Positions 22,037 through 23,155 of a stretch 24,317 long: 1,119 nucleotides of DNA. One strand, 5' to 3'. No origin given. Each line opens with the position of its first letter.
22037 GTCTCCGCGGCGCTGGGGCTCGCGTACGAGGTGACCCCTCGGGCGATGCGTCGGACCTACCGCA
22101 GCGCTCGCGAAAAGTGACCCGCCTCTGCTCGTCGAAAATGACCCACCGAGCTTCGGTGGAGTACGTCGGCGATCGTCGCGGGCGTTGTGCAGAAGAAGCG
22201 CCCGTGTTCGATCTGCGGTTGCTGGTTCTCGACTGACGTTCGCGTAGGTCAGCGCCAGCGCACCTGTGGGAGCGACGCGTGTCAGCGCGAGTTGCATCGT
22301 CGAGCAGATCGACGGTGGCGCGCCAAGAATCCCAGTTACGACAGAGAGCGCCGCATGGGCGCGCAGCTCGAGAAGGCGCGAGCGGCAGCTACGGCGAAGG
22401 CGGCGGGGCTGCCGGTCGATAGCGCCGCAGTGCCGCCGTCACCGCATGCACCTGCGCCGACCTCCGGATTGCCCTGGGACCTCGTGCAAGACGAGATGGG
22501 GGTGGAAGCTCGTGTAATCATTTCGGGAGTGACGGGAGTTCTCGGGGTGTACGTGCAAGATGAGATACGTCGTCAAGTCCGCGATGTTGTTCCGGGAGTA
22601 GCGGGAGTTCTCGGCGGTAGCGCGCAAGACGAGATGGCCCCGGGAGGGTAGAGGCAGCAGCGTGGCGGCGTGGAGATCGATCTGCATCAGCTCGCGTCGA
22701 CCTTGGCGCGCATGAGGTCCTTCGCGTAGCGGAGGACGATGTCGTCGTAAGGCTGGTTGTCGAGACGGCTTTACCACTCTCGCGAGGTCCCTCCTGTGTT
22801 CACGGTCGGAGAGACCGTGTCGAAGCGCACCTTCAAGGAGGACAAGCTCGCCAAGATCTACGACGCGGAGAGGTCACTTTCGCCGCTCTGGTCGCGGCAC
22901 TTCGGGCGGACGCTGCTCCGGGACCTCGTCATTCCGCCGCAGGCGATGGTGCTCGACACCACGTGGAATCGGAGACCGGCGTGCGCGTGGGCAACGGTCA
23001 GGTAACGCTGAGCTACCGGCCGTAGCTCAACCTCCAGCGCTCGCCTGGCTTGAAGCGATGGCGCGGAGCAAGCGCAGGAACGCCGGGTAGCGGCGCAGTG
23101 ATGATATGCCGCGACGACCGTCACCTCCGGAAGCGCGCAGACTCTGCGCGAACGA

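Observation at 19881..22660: Decayed integrative element carrying an orphan Imm35/YrhB immunity gene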

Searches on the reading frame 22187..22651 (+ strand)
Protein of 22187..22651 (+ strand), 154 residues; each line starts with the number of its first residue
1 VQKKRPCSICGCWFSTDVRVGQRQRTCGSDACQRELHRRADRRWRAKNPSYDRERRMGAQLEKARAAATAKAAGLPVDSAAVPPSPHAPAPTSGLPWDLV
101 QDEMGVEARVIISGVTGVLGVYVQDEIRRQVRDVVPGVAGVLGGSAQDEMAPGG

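Call 5: search_protein_families(library=pfam, max_evalue=0.1, proteins=[window:22187-22651:+])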
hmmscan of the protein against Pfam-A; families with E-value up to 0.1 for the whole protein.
window:22187-22651:+ (154 aa): 0 families

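Call 7: search_protein_families(library=ncbifam, max_evalue=1, proteins=[window:22187-22651:+])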
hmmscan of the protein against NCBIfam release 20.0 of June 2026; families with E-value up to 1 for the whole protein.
window:22187-22651:+ (154 aa): 0 families

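Call 29: search_protein_families(library=phrogs, max_evalue=0.01, proteins=[window:22187-22651:+])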
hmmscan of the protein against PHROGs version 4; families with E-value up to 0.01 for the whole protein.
window:22187-22651:+ (154 aa): 3 families
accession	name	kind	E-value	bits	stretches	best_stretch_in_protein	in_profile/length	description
phrog_1271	-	DNA, RNA and nucleotide metabolism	0.0018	18.7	1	3-64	115-168/361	HNH endonuclease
phrog_1035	-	DNA, RNA and nucleotide metabolism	0.0053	17.7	1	3-62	62-130/271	endonuclease VII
phrog_11086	-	unknown function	0.0082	17.3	1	17-67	66-114/146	-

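Call 37: search_protein_representatives(protein=window:22187-22651:+)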
Query: 154 residues. Proteins with E-value up to 0.001 (for the whole library): 613; up to 1e-10: 177; up to 1e-30: 5. The best 150 are listed.
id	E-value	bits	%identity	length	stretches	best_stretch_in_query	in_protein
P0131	3.4e-49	183.2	95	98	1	57-154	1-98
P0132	6.3e-35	136.9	56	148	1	2-152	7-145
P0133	6.2e-33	130.4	56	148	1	2-150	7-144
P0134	9.4e-33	129.8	51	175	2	1-94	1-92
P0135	5.4e-32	127.3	54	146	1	2-151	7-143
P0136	2.4e-28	115.5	49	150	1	4-150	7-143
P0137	3.4e-24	102.0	47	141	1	3-150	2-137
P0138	1.7e-23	99.7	40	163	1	3-148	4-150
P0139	6.9e-22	94.5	41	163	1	2-151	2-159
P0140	5.6e-20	88.3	50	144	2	3-65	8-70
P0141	3.3e-19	85.8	36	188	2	3-131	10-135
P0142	7.7e-19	84.6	43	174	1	1-131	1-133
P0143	8.9e-19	84.4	54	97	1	75-150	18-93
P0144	3.4e-18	82.5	37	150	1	3-131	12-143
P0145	3.6e-18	82.4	47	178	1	3-133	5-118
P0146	5.1e-18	82.0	36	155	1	2-140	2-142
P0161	2.8e-16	76.3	38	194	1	4-119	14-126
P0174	1.6e-15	73.8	37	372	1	2-128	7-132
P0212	9.3e-14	68.1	40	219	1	3-139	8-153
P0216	2.2e-13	66.9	48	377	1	1-77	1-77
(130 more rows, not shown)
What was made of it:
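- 22097..22694 (+): Left end of a four-gene IS21-family element. It holds the inverted repeat with two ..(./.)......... repeats (~22097-22145), an intact Zn-ribbon gene (22187-22651) and the first 8 codons of the ParB-like gene (22670-22694). The Zn-ribbon family has 613 relatives (call 37).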

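Call 38: search_protein_families(library=pfam, max_evalue=0.05, proteins=[P0132, P0134, P0138, P0141, P0146, P0174, P0216, P0212, P0161, P0131])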
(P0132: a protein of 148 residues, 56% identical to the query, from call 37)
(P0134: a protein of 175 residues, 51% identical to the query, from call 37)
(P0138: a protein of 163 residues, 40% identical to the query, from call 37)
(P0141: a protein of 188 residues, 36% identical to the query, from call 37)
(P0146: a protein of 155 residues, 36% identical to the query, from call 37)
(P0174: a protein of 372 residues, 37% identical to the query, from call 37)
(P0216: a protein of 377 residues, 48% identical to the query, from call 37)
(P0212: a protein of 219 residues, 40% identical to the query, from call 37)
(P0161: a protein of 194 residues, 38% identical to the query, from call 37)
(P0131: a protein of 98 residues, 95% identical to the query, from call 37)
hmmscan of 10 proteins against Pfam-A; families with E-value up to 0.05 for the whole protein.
P0132 (148 aa): 0 families

P0134 (175 aa): 0 families

P0138 (163 aa): 0 families

P0141 (188 aa): 0 families

P0146 (155 aa): 1 family
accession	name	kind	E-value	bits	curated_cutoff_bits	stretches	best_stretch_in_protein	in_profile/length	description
PF05766.18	NinG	-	0.046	14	25.4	0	3-56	5-59/193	Bacteriophage Lambda NinG protein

P0174 (372 aa): 0 families

P0216 (377 aa): 0 families

P0212 (219 aa): 0 families

P0161 (194 aa): 0 families

P0131 (98 aa): 0 families

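Call 40: find_encoding_contigs(protein=P0132, flank=6000, max_places=4)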
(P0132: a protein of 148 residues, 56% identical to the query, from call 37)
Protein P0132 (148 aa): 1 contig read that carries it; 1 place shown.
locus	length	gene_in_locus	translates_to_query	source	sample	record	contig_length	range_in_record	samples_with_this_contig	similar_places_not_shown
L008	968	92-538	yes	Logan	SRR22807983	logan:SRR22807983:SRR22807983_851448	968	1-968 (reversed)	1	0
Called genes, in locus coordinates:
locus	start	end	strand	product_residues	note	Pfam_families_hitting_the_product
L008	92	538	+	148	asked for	-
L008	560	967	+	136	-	?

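Call 41: find_encoding_contigs(protein=P0131, flank=8000, max_places=4)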
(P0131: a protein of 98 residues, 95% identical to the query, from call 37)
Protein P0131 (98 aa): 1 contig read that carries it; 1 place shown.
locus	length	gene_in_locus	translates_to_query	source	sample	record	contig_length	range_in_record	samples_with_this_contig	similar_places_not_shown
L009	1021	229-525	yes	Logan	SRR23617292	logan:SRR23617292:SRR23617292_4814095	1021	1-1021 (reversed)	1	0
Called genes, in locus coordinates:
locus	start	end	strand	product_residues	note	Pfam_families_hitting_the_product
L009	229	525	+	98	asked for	-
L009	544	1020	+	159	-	?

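Call 46: find_related_loci(query=A2, collection=metagenome_contigs, flank=8000)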
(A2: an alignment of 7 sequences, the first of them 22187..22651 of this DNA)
Query A2 (154 aa) in metagenome_contigs; peptide patterns used: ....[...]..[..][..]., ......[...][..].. (x = any residue, [..] = any of these).
600 stretches matched a pattern (row limit reached: there are more); 460 encode a relative of the query (tblastn E <= 1e-3); the best 80 are kept; 80 distinct loci.
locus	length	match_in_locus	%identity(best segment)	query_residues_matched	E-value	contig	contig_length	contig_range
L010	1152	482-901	51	1-152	6e-44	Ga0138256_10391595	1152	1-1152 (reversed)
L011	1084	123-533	49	1-150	2e-38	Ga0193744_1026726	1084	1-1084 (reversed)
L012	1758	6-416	47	1-150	2e-36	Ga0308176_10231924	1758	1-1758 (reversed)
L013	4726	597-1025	51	1-154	3e-35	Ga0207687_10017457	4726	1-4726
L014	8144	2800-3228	49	1-154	3e-35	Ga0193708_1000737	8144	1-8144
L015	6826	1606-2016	45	3-152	3e-34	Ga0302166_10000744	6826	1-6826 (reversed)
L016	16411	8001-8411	45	3-152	4e-34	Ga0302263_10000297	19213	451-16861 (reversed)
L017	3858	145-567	46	1-150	1e-33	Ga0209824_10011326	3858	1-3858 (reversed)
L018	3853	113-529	51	1-150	2e-32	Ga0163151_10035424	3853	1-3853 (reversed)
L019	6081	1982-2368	45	3-144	1e-30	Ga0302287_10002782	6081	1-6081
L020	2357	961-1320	47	3-135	1e-29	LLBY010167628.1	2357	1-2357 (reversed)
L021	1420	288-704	49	1-150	4e-30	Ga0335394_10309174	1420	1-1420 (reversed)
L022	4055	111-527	45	1-153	3e-29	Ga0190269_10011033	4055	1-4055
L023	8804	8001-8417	46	1-150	1e-27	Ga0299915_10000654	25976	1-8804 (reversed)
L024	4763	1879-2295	43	1-152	2e-27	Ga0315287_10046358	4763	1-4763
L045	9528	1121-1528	36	3-154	2e-22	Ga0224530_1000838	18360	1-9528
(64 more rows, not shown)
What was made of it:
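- Many related contigs break at IS ends (call 46).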

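Call 48: search_protein_families(library=pfam, max_evalue=0.001, proteins=[L018:545-1438:+, L018:1260-2822:+, L018:2740-3537:+, L013:1029-1934:+, L013:1828-3363:+, L013:3245-4078:+, L009:544-1020:+])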
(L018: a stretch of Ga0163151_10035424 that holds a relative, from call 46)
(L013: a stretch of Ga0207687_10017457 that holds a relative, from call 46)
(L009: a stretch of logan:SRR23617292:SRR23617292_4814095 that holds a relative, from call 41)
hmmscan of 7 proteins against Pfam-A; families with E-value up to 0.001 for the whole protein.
L018:545-1438:+ (297 aa): 1 family
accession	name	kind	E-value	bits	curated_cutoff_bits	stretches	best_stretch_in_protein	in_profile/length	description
PF17762.8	HTH_ParB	-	5.2e-05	23.8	22.6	1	100-196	5-98/102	ParB HTH domain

L018:1260-2822:+ (520 aa): 4 families
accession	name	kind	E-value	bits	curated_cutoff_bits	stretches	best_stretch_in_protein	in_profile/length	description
PF22483.2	Mu-transpos_C_2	-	1.6e-14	53.8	27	1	336-399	2-65/73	Mu transposase, C-terminal domain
PF13936.12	HTH_38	-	0.00029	20.9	27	1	52-76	10-34/44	Helix-turn-helix domain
PF13384.12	HTH_23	-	0.00036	20.7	24.6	0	49-80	4-35/50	Homeodomain-like domain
PF02796.21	HTH_7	-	0.00079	19.9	23.8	0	51-85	10-44/45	Helix-turn-helix domain of resolvase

L018:2740-3537:+ (265 aa): 6 families
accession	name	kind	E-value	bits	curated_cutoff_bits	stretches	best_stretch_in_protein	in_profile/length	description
PF01695.23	IstB_IS21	-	3.9e-62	210.3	24.1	1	33-261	3-231/238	IstB-like ATP binding protein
PF00308.24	Bac_DnaA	-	1.8e-10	41.7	23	1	122-222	34-136/162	Bacterial DnaA ATPAse domain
PF00004.35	AAA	-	7.1e-07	30.2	21.2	1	125-223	1-109/131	ATPase family associated with various cellular activities (AAA)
PF13401.12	AAA_22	-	4.2e-05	24.3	27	0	123-160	6-43/130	AAA domain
PF20720.3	nSTAND3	-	0.00033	20.8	27.2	1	121-163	16-58/155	Novel STAND NTPase 3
PF13191.12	AAA_16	-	0.00047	21.1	32.6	0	123-246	25-159/167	AAA ATPase domain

L013:1029-1934:+ (301 aa): 1 family
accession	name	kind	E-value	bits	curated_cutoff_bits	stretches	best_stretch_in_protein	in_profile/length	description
PF13936.12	HTH_38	-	0.00022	21.4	27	1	108-133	14-39/44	Helix-turn-helix domain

L013:1828-3363:+ (511 aa): 6 families
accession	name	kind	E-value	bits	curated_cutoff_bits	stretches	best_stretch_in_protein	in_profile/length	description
PF22483.2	Mu-transpos_C_2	-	1.1e-15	57.5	27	1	313-377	1-65/73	Mu transposase, C-terminal domain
PF13384.12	HTH_23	-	2.3e-06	27.7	24.6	1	25-59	4-38/50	Homeodomain-like domain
PF13936.12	HTH_38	-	3.1e-06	27.3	27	1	23-55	5-37/44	Helix-turn-helix domain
PF25787.1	HTH_SB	-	5.5e-05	23.3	43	0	24-56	8-40/53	Sleeping Beauty transposase HTH domain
PF13551.12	HTH_29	-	0.00014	22.3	28.1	1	28-60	1-34/64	Winged helix-turn helix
PF02796.21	HTH_7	-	0.00019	21.9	23.8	1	24-58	7-41/45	Helix-turn-helix domain of resolvase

L013:3245-4078:+ (277 aa): 5 families
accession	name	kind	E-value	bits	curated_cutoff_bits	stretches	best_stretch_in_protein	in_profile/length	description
PF01695.23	IstB_IS21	-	5.5e-64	216.3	24.1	1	45-273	3-231/238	IstB-like ATP binding protein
PF00308.24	Bac_DnaA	-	5.1e-10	40.2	23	1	133-233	33-135/162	Bacterial DnaA ATPAse domain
PF00004.35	AAA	-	5.1e-06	27.4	21.2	1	137-235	1-109/131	ATPase family associated with various cellular activities (AAA)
PF13401.12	AAA_22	-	6.6e-05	23.7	27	0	134-194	5-67/130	AAA domain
PF20720.3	nSTAND3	-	0.00015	22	27.2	1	130-175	13-58/155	Novel STAND NTPase 3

L009:544-1020:+ (159 aa): 2 families
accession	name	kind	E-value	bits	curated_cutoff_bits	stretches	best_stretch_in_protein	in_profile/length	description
PF13936.12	HTH_38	-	5.9e-05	23.2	27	1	85-127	3-39/44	Helix-turn-helix domain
PF13560.12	HTH_31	-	0.00088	20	27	1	99-127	4-33/64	Helix-turn-helix domain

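Call 60: search_protein_families(library=padloc, max_evalue=0.01, proteins=[window:22187-22651:+])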
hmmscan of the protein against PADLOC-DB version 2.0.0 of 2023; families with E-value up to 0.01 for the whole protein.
window:22187-22651:+ (154 aa): 0 families

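Call 65: search_dna_similar(query=window:22187-22651:+, collection=plasmids, mode=protein, max_rows=10, max_evalue=0.001)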
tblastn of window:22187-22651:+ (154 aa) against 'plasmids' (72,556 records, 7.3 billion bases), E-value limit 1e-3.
No match.

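Call 69: search_protein_families(library=pfam, max_evalue=0.001, proteins=[P0282, P0283])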
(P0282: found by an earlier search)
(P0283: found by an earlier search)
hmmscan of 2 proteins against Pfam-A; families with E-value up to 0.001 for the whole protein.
P0282 (445 aa): 2 families
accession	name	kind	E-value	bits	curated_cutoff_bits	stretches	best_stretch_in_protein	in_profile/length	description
PF04986.18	Y2_Tnp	-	4.6e-20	72.8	20.9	1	138-339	1-177/183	Putative transposase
PF14319.11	Zn_Tnp_IS91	-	4.7e-15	55.8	26.3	1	15-93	15-90/90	Transposase zinc-binding domain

P0283 (489 aa): 2 families
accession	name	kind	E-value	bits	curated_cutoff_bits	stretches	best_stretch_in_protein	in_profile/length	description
PF04986.18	Y2_Tnp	-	9.8e-20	71.8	20.9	1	184-383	1-177/183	Putative transposase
PF14319.11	Zn_Tnp_IS91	-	1.5e-14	54.1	26.3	1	60-139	14-90/90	Transposase zinc-binding domain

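Call 76: search_protein_families(library=ncbifam, max_evalue=0.00001, proteins=[L018:1260-2822:+, L018:2740-3537:+, L018:545-1438:+, L013:1828-3363:+, P0282])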
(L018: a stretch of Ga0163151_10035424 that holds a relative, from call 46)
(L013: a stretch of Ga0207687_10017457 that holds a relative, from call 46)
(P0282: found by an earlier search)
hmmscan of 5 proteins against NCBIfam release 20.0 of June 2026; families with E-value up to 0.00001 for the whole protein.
L018:1260-2822:+ (520 aa): 2 families
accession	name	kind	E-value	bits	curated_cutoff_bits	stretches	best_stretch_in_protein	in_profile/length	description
NF033546.1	transpos_IS21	equivalog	2.2e-36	125.9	160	1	57-336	3-293/294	IS21 family transposase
NF033577.2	transpos_IS481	equivalog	1.6e-06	27.9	224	0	30-311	42-268/284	IS481 family transposase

L018:2740-3537:+ (265 aa): 12 families
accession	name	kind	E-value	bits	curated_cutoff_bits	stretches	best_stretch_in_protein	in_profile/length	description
NF038214.1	IS21_help_AAA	equivalog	1.4e-66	224.5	200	1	33-261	1-229/232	IS21-like element helper ATPase IstB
NF006616.1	PRK09183.1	subfamily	2.7e-50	171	300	1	27-261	5-241/253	IS21-like element helper ATPase IstB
NF005098.0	PRK06526.1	subfamily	2.5e-45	155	296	1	17-261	4-248/266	transposase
NF006038.0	PRK08181.1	subfamily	1.9e-27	96.2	317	1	29-256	13-241/271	transposase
NF005992.0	PRK08116.1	subfamily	1.9e-18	66.6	189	1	90-262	80-253/269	hypothetical protein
NF005304.0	PRK06835.1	equivalog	1.9e-16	60.1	215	1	117-261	178-320/330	ATP-binding protein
TIGR00362.1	DnaA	equivalog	2.8e-13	49.8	343.9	1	31-222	45-239/437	chromosomal replication initiator protein DnaA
NF005931.1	PRK07952.1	equivalog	1.5e-12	47.6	357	1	98-238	75-219/246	replicative helicase loader DnaC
NF009043.0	PRK12377.1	subfamily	1e-11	44.9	389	1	117-237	96-218/248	ATP-binding protein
NF001154.0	PRK00149.3-3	equivalog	1.1e-10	41.1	410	1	124-222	152-254/462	chromosomal replication initiator protein DnaA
NF006505.0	PRK08939.1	equivalog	2.5e-08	33.6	228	1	70-233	99-269/306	primosomal protein DnaI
TIGR03420.1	DnaA_homol_Hda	equivalog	1.9e-06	27.6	194.8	1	89-221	9-129/226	DnaA regulatory inactivator Hda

L018:545-1438:+ (297 aa): 0 families

L013:1828-3363:+ (511 aa): 2 families
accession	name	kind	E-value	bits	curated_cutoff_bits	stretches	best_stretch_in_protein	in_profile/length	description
NF033546.1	transpos_IS21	equivalog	8.9e-41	140.3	160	1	32-315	2-294/294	IS21 family transposase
NF033577.2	transpos_IS481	equivalog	9.2e-10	38.5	224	1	29-290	3-269/284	IS481 family transposase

P0282 (445 aa): 2 families
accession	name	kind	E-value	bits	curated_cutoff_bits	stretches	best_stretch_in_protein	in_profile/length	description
NF052416.1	ISCR_clade_Ia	exception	1.1e-80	271.6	925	2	11-205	54-249/509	ISCR element clade Ia family transposase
NF033538.2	transpos_IS91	equivalog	2.5e-22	79.4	125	1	14-397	18-355/356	IS91 family transposase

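Call 88: search_solved_structures(query=L018:545-1438:+, max_evalue=0.01)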
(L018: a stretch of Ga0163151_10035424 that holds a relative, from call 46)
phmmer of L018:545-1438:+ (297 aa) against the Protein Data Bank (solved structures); distinct sequences matched with E-value up to 0.01: 4.
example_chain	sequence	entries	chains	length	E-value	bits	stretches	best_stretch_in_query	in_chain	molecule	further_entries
7bnk_A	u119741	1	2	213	0.00063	22.4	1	24-200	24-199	ParB family protein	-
7o0n_A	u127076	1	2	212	0.00067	22.3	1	24-200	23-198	ParB family protein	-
7bnr_A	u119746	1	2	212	0.00071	22.2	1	24-200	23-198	ParB family protein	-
6sdk_A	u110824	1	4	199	0.0029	20.2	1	20-194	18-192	Stage 0 sporulation protein J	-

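Call 89: search_solved_structures(query=A1, max_evalue=0.1)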
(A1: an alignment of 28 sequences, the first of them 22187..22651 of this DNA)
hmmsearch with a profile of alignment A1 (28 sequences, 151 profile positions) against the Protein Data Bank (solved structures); distinct sequences matched with E-value up to 0.1: 0.

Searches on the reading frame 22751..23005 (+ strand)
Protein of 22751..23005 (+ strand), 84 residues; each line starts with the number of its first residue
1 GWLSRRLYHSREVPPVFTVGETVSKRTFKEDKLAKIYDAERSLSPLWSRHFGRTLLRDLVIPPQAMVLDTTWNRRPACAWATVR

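Call 5: search_protein_families(library=pfam, max_evalue=0.1, proteins=[window:22757-23005:+])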
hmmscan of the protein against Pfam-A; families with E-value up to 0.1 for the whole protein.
window:22757-23005:+ (82 aa): 0 families

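Call 7: search_protein_families(library=ncbifam, max_evalue=1, proteins=[window:22757-23005:+])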
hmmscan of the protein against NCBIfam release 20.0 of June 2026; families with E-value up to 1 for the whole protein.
window:22757-23005:+ (82 aa): 0 families

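Call 29: search_protein_families(library=phrogs, max_evalue=0.01, proteins=[window:22751-23005:+])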
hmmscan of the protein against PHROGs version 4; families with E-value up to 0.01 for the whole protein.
window:22751-23005:+ (84 aa): 0 families

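Call 60: search_protein_families(library=padloc, max_evalue=0.01, proteins=[window:22751-23005:+])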
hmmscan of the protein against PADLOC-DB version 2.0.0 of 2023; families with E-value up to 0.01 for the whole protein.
window:22751-23005:+ (84 aa): 0 families

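Call 64: search_dna_similar(query=window:22751-23005:+, collection=plasmids, mode=protein, max_rows=8, max_evalue=1)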
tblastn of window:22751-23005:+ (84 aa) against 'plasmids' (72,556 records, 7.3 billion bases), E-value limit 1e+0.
Records with a match: 1; places in all: 2; records where one place covers at least 80% of the query: 1.
Best place of each record, by identity: <60% 1.
By first word of the organism name: Rhizobium 1.
By predicted mobility (MOB-suite, as given by PLSDB): conjugative 1.
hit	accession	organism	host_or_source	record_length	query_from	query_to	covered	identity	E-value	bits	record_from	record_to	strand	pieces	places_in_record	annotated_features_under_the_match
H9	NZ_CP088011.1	Rhizobium sp. T136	Melilotus albus,Cell culture,root nodule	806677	14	84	85%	32.1%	3e-1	36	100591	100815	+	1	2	non-ribosomal peptide synthase/polyketide synthase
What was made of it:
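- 22751..23005 (+): Short ORF of unknown origin between the IS21 breakpoint and the host-like cytochrome-type gene. It may be a gene fragment. The only plasmid hit has E=0.3 (call 64).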

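Call 69: search_protein_families(library=pfam, max_evalue=0.001, proteins=[P0282, P0283])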
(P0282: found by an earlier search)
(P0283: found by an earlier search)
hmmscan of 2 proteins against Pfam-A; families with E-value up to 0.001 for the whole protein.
P0282 (445 aa): 2 families
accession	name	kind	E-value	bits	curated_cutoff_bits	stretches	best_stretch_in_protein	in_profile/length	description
PF04986.18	Y2_Tnp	-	4.6e-20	72.8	20.9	1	138-339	1-177/183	Putative transposase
PF14319.11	Zn_Tnp_IS91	-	4.7e-15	55.8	26.3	1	15-93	15-90/90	Transposase zinc-binding domain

P0283 (489 aa): 2 families
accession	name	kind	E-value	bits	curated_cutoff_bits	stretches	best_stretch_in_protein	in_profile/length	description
PF04986.18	Y2_Tnp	-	9.8e-20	71.8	20.9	1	184-383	1-177/183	Putative transposase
PF14319.11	Zn_Tnp_IS91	-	1.5e-14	54.1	26.3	1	60-139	14-90/90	Transposase zinc-binding domain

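Call 76: search_protein_families(library=ncbifam, max_evalue=0.00001, proteins=[P0282])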
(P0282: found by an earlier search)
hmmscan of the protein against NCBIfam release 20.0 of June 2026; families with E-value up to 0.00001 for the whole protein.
P0282 (445 aa): 2 families
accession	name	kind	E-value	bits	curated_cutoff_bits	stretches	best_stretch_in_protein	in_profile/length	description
NF052416.1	ISCR_clade_Ia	exception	1.1e-80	271.6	925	2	11-205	54-249/509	ISCR element clade Ia family transposase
NF033538.2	transpos_IS91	equivalog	2.5e-22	79.4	125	1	14-397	18-355/356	IS91 family transposase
